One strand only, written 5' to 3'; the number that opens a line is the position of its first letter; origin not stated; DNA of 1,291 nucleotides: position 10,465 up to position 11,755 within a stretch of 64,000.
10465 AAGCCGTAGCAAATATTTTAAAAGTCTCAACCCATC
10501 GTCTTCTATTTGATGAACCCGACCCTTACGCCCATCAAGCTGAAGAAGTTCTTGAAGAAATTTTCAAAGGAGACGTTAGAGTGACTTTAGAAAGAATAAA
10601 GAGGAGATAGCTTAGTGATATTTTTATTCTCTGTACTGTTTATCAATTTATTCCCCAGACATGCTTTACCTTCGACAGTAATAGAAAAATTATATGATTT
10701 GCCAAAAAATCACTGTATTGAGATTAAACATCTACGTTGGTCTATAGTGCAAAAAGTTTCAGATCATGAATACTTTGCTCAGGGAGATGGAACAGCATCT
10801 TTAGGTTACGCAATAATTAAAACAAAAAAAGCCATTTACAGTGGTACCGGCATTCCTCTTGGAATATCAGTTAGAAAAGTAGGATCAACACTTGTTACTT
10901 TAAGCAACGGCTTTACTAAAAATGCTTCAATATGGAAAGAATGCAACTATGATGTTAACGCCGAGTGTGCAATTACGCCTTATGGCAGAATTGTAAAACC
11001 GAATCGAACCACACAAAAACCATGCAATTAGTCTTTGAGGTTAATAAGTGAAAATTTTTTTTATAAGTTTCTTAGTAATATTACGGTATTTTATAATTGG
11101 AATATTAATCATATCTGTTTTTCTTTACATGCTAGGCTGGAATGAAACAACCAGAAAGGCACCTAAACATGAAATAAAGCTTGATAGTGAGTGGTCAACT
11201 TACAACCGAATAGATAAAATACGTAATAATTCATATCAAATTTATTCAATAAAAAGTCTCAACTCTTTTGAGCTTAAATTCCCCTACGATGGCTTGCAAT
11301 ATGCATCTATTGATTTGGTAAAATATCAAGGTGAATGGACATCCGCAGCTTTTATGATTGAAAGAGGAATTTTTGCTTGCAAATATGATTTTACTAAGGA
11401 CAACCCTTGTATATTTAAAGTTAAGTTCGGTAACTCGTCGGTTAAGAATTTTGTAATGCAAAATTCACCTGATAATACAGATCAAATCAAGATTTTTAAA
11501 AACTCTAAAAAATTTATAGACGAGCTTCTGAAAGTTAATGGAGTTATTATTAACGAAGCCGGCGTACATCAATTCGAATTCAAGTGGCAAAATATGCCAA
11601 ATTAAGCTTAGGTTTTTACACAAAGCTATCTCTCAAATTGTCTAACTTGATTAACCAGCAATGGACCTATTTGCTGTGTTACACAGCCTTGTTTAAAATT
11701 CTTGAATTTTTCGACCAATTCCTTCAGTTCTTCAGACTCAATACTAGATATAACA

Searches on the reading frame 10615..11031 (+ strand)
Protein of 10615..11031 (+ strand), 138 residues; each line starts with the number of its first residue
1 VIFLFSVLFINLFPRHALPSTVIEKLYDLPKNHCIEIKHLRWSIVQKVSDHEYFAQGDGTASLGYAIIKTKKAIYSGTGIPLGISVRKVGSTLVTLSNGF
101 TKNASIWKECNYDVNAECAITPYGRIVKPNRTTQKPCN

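Call 12: search_protein_families(library=pfam, proteins=[window:10615-11031:+], max_evalue=0.01)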
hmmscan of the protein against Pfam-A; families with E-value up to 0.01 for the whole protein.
window:10615-11031:+ (138 aa): 0 families

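Call 13: search_protein_families(library=padloc, proteins=[window:10615-11031:+], max_evalue=0.01)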
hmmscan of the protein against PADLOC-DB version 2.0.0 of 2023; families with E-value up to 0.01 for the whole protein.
window:10615-11031:+ (138 aa): 0 families

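Call 15: search_protein_families(library=phrogs, proteins=[window:10615-11031:+], max_evalue=0.01)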
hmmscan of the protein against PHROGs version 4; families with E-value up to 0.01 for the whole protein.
window:10615-11031:+ (138 aa): 0 families

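Call 76: search_protein_families(library=pfam, proteins=[window:10615-11031:+], max_evalue=10)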
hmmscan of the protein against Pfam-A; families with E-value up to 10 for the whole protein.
window:10615-11031:+ (138 aa): 0 families

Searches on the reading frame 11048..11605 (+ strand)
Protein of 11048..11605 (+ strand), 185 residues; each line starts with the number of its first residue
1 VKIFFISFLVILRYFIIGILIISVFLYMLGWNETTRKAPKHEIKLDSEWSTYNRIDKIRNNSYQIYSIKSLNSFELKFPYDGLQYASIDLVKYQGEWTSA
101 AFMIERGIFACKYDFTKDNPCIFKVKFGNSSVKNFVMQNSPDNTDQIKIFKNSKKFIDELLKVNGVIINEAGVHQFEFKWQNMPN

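Call 12: search_protein_families(library=pfam, proteins=[window:11048-11605:+], max_evalue=0.01)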
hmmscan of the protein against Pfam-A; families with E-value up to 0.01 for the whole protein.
window:11048-11605:+ (185 aa): 0 families

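Call 13: search_protein_families(library=padloc, proteins=[window:11048-11605:+], max_evalue=0.01)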
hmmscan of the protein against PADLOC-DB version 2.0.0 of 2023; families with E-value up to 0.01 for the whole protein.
window:11048-11605:+ (185 aa): 0 families

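Call 15: search_protein_families(library=phrogs, proteins=[window:11048-11605:+], max_evalue=0.01)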
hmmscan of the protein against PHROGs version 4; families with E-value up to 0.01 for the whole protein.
window:11048-11605:+ (185 aa): 0 families

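Call 76: search_protein_families(library=pfam, proteins=[window:11048-11605:+], max_evalue=10)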
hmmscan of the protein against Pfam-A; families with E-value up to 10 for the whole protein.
window:11048-11605:+ (185 aa): 1 family
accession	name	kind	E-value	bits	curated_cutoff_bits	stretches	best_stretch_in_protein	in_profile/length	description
PF16118.10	DUF4834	-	0.35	12.2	27.8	1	3-38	4-39/99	Domain of unknown function (DUF4834)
